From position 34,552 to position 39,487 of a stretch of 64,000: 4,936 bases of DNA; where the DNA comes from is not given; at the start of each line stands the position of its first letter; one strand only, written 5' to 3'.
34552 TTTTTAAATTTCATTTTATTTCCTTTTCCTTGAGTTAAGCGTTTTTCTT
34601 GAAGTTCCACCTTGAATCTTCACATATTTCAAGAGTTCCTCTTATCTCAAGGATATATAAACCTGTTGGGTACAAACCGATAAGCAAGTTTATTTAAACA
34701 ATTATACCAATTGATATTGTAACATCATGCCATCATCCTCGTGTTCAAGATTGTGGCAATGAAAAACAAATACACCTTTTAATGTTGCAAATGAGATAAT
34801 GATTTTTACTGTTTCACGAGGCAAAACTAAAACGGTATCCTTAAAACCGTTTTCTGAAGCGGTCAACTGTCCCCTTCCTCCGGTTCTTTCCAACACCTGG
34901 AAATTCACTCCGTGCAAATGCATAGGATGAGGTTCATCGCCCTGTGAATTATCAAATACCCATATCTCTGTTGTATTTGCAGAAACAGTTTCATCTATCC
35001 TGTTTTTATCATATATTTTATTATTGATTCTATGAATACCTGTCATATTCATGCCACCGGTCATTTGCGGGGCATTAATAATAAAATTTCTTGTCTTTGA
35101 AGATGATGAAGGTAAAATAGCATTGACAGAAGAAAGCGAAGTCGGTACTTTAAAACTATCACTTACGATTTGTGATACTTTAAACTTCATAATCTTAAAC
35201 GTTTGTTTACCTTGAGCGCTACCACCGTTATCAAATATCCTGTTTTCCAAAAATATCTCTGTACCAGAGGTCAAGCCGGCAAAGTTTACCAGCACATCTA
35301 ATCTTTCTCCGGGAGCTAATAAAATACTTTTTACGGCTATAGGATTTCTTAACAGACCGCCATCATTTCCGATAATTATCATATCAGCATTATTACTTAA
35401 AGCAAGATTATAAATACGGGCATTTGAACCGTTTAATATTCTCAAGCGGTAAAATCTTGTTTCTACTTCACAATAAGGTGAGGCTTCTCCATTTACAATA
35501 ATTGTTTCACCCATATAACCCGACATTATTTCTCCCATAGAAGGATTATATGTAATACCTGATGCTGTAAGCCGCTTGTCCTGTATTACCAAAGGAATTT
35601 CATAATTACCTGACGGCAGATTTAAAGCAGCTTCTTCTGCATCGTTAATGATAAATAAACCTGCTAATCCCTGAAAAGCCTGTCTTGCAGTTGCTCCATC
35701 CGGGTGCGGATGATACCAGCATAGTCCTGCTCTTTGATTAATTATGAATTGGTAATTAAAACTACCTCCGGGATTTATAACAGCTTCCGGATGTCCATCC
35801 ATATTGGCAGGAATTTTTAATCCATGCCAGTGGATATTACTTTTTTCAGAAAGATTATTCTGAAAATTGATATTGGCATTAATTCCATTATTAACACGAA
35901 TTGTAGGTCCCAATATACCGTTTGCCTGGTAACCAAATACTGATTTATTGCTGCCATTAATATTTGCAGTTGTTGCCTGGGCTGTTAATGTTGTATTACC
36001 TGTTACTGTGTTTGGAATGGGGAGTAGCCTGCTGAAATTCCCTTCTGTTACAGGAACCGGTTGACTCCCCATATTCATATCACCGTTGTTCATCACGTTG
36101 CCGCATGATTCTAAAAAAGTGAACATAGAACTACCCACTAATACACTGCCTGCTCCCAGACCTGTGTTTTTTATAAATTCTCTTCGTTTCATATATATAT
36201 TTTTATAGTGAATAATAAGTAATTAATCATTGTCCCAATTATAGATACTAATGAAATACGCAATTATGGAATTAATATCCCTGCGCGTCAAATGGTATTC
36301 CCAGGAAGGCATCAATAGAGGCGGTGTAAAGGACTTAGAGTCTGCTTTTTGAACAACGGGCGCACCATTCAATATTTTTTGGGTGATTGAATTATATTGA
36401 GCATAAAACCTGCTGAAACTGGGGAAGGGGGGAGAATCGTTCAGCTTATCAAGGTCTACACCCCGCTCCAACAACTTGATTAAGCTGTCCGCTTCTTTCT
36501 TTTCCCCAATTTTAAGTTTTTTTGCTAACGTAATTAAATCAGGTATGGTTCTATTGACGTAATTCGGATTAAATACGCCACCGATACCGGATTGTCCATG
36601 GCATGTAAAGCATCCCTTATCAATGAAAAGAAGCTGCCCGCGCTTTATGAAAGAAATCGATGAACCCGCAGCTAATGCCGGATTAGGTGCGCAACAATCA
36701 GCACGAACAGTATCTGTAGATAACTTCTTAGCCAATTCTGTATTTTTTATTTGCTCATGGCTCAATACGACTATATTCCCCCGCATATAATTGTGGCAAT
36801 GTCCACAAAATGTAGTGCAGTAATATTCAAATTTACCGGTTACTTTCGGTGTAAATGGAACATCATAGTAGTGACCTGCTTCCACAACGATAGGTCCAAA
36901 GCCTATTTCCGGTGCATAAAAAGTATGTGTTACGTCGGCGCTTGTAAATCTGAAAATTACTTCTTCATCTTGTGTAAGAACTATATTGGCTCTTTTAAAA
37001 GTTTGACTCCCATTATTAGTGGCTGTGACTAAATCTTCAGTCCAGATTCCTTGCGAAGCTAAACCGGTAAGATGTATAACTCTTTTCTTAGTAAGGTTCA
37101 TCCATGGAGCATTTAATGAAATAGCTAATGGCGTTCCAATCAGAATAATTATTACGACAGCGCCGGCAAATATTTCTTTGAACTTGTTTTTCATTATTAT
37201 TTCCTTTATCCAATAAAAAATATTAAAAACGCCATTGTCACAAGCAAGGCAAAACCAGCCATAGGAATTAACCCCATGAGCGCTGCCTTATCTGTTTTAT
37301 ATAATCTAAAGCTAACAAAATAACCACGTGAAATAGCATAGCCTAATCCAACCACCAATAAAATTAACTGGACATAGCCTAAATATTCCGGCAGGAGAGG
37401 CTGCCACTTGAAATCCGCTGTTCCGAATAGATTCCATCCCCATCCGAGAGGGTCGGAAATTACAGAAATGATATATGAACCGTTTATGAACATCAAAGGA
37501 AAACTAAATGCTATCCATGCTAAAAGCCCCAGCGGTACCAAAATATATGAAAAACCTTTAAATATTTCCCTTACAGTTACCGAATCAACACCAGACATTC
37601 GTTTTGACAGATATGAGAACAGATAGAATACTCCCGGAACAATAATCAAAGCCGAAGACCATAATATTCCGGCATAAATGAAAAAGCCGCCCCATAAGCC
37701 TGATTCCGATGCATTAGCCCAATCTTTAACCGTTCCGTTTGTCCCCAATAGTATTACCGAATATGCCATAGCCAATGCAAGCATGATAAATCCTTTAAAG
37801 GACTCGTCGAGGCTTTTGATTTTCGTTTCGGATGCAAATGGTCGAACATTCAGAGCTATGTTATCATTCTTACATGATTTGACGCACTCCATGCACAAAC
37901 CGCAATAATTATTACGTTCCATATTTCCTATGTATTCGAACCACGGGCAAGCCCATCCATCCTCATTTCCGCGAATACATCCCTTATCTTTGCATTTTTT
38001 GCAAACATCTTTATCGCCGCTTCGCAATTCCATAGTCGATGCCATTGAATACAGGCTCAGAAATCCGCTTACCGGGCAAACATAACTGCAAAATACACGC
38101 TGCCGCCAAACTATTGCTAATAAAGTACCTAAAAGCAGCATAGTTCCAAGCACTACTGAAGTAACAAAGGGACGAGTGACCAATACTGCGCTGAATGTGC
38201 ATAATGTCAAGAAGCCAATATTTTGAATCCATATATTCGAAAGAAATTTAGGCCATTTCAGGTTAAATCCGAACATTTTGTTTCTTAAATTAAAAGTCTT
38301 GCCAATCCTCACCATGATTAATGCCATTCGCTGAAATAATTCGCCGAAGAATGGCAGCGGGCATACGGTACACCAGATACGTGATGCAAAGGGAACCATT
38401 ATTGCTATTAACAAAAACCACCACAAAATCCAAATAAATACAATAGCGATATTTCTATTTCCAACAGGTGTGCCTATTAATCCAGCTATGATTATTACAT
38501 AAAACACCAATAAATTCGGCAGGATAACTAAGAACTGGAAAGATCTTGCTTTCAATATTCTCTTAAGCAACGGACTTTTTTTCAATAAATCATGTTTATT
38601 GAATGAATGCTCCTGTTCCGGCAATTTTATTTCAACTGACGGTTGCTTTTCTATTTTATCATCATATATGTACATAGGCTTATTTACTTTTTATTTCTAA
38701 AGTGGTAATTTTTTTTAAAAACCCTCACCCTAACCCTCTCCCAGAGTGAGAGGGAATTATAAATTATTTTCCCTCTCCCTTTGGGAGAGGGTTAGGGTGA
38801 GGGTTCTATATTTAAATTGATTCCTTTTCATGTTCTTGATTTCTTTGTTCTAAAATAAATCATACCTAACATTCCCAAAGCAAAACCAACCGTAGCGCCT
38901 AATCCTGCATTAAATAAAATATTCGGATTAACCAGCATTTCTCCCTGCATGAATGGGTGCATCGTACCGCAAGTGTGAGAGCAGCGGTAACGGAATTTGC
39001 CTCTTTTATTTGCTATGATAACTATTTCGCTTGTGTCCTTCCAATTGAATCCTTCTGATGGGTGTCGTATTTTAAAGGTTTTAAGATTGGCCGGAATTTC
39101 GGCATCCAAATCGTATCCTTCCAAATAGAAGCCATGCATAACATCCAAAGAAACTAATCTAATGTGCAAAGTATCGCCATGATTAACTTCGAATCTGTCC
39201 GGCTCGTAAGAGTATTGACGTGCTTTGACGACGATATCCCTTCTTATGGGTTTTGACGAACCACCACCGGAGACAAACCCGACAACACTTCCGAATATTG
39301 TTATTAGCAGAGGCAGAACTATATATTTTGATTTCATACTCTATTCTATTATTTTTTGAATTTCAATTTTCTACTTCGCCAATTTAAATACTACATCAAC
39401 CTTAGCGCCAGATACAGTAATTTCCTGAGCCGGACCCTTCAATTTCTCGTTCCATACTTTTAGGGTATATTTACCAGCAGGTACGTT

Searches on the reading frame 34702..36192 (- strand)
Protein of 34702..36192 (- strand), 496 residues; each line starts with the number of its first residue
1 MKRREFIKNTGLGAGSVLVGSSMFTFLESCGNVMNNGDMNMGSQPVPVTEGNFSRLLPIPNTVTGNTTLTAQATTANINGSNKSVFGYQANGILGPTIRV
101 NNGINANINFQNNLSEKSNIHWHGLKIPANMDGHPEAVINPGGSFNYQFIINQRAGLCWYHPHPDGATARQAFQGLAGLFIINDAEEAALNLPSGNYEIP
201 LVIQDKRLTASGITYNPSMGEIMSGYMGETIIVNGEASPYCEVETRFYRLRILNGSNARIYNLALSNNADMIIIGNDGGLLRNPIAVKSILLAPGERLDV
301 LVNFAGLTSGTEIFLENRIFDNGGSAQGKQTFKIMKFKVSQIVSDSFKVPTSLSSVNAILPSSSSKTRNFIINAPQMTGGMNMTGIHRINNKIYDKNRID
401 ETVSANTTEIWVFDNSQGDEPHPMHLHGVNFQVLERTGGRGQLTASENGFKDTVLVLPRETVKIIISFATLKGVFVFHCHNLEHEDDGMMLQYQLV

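Call 3: search_protein_families(library=pfam, proteins=[window:34702-36192:-], max_evalue=0.1)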
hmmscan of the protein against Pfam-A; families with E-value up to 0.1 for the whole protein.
window:34702-36192:- (496 aa): 4 families
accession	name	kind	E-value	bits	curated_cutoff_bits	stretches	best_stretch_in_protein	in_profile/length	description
PF07732.21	Cu-oxidase_3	-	2.3e-28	99.1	21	1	72-186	3-118/119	Multicopper oxidase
PF07731.20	Cu-oxidase_2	-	6.4e-28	97.7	20.4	1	376-493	11-131/137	Multicopper oxidase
PF00394.28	Cu-oxidase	-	2.6e-06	28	21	1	248-305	68-123/157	Multicopper oxidase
PF22089.2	DIP2116-like_N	-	0.042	14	27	1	49-108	18-77/165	DIP2116-like, N-terminal domain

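Call 4: search_protein_families(library=ncbifam, proteins=[window:34702-36192:-], max_evalue=0.1)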
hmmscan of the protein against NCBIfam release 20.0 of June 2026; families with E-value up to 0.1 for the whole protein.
window:34702-36192:- (496 aa): 9 families
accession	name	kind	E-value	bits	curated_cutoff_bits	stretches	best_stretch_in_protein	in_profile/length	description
NF008205.1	PRK10965.1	equivalog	7.2e-99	332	525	2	1-371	1-353/529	multicopper oxidase CueO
NF008135.0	PRK10883.1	equivalog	6.9e-66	222.7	581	1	41-492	18-464/471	cell division protein FtsP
NF045554.1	AmiPhnlOxPhsA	equivalog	2.3e-62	211.4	950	2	114-385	111-411/581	O-aminophenol oxidase PhsA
TIGR01480.1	copper_res_A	subfamily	1.3e-31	109.8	478.95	3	65-189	46-167/593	copper resistance system multicopper oxidase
TIGR03389.1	laccase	equivalog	2e-21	76.4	558.9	2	93-346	31-292/539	laccase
TIGR03388.1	ascorbase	equivalog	8.6e-18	64.3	614.8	2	93-189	29-126/542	L-ascorbate oxidase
TIGR03390.1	ascorbOXfungal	equivalog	1.2e-14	53.8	445.35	1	90-303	32-262/538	L-ascorbate oxidase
TIGR02376.1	Cu_nitrite_red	equivalog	5.8e-05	22.6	296.3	1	70-183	33-145/326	copper-containing nitrite reductase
TIGR01409.1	TAT_signal_seq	domain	0.047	14.1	16.7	0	3-25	3-24/29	twin-arginine translocation signal domain-containing protein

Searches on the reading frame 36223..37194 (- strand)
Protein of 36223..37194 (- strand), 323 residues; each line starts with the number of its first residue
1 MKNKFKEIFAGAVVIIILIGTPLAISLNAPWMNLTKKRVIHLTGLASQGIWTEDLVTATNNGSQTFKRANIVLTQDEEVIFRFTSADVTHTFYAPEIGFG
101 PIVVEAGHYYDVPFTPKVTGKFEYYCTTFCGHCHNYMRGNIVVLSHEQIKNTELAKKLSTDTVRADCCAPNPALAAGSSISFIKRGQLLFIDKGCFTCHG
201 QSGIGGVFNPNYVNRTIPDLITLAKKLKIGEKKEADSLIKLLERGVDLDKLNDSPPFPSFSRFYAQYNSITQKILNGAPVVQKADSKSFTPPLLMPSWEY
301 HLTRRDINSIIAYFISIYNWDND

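Call 3: search_protein_families(library=pfam, proteins=[window:36223-37194:-], max_evalue=0.1)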
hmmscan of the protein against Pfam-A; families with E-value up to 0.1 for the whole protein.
window:36223-37194:- (323 aa): 3 families
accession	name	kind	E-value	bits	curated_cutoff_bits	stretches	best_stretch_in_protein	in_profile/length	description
PF00034.26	Cytochrom_C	-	1.7e-06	29.7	21.3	1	183-257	1-27/90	Cytochrome c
PF13442.11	Cytochrome_CBB3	-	1.3e-05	25.8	27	0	185-221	5-35/68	Cytochrome C oxidase, cbb3-type, subunit III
PF00116.26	COX2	-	0.00023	21.5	22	1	69-138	46-114/120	Cytochrome C oxidase subunit II, periplasmic domain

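Call 4: search_protein_families(library=ncbifam, proteins=[window:36223-37194:-], max_evalue=0.1)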
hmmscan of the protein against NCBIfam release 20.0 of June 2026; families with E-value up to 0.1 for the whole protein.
window:36223-37194:- (323 aa): 11 families
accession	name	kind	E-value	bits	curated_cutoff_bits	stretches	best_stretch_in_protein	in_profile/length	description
TIGR02866.1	CoxB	equivalog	1.1e-15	57.7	147.7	1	13-148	66-196/202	cytochrome c oxidase subunit II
NF050117.1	aa3_CtaC_Actin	exception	4.7e-11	42.4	250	1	64-150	154-239/244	aa3-type cytochrome oxidase subunit II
TIGR04246.1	nitrous_NosZ_Gp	equivalog_domain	2.8e-07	29.2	625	1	66-143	496-576/578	Sec-dependent nitrous-oxide reductase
NF052460.1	L-NosZ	equivalog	3.9e-05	22.4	700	1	71-143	405-478/480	clade III lactonase-type nitrous-oxide reductase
TIGR00782.1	ccoP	equivalog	0.0011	18.3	179.95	1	182-206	202-225/285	cytochrome-c oxidase, cbb3-type subunit III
TIGR04244.1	nitrous_NosZ_RR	equivalog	0.003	16.2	625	1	86-143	570-626/627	TAT-dependent nitrous-oxide reductase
TIGR03095.1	rusti_cyanin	equivalog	0.014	15.5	146.7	1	96-143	100-147/148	rusticyanin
NF041074.2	quin_ox_SoxA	equivalog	0.014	15.2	110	1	58-143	66-153/154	proton pump complex quinol oxidase subunit SoxA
TIGR03102.1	halo_cynanin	subfamily_domain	0.032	14.3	93.8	1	58-143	31-114/115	halocyanin domain-containing protein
NF050122.1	bc1_QcrC_actin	exception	0.083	12.2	200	0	167-207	24-64/253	cytochrome bc1 complex diheme cytochrome c subunit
NF011054.0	PRK14486.1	equivalog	0.087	12.3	447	0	162-219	197-252/294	putative bifunctional cbb3-type cytochrome c oxidase subunit II/cytochrome c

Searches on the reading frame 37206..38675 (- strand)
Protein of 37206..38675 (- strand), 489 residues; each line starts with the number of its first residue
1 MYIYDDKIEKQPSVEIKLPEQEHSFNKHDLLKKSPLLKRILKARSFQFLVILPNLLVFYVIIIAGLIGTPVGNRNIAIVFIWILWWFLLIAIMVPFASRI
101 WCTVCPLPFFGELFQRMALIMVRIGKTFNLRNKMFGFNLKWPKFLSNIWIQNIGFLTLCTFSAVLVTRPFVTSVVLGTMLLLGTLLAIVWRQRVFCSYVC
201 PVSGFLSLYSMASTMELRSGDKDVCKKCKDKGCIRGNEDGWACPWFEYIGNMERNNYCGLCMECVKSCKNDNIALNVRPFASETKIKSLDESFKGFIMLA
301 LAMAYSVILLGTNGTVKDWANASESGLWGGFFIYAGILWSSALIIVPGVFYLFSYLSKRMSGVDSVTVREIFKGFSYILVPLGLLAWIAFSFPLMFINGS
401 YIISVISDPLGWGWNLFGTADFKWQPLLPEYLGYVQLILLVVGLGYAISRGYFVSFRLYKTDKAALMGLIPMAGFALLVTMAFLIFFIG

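Call 3: search_protein_families(library=pfam, proteins=[window:37206-38675:-], max_evalue=0.1)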
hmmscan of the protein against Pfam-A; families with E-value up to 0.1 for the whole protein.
window:37206-38675:- (489 aa): 2 families
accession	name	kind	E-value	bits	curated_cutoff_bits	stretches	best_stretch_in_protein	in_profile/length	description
PF12801.12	Fer4_5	-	0.00064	20.1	22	2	177-206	6-34/48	4Fe-4S binding domain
PF19638.4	DUF6141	-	0.025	14.8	27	1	44-94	19-67/164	Family of unknown function (DUF6141)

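Call 4: search_protein_families(library=ncbifam, proteins=[window:37206-38675:-], max_evalue=0.1)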
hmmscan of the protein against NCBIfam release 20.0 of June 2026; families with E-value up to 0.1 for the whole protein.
window:37206-38675:- (489 aa): 2 families
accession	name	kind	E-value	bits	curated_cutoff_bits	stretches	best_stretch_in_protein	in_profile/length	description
TIGR02163.1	napH_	subfamily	1.1e-06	28.4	213.05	1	88-275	68-253/255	NapH/MauN family ferredoxin-type protein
NF007013.0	PRK09477.1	equivalog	3.8e-06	26.2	234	1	91-280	94-280/286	quinol dehydrogenase ferredoxin subunit NapH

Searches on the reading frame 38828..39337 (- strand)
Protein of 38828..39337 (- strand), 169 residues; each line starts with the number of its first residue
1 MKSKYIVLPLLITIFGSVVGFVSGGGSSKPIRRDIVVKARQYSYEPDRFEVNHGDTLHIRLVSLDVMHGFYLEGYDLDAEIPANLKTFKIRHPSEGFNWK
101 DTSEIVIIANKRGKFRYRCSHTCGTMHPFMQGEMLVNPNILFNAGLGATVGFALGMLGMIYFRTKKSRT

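Call 3: search_protein_families(library=pfam, proteins=[window:38828-39337:-], max_evalue=0.1)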
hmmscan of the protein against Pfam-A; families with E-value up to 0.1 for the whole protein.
window:38828-39337:- (169 aa): 2 families
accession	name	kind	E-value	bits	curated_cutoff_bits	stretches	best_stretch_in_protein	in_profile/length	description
PF13473.12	Cupredoxin_1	-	0.00033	21.1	27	1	31-136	19-104/104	Cupredoxin-like domain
PF00116.26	COX2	-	0.014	15.8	22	0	104-130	87-113/120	Cytochrome C oxidase subunit II, periplasmic domain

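Call 4: search_protein_families(library=ncbifam, proteins=[window:38828-39337:-], max_evalue=0.1)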
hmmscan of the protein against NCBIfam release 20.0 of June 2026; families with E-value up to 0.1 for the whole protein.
window:38828-39337:- (169 aa): 6 families
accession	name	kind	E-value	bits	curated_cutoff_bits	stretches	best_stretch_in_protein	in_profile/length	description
TIGR04246.1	nitrous_NosZ_Gp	equivalog_domain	6.6e-07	28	625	1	42-138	494-578/578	Sec-dependent nitrous-oxide reductase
TIGR04244.1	nitrous_NosZ_RR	equivalog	3.5e-06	25.8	625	1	35-137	539-627/627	TAT-dependent nitrous-oxide reductase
NF050117.1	aa3_CtaC_Actin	exception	3.6e-06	26.4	250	1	53-135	165-231/244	aa3-type cytochrome oxidase subunit II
NF052460.1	L-NosZ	equivalog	2.2e-05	23.2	700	1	34-137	380-479/480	clade III lactonase-type nitrous-oxide reductase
TIGR02866.1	CoxB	equivalog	9.4e-05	22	147.7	1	102-139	157-194/202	cytochrome c oxidase subunit II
NF041074.2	quin_ox_SoxA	equivalog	0.0041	17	110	1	39-77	68-107/154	proton pump complex quinol oxidase subunit SoxA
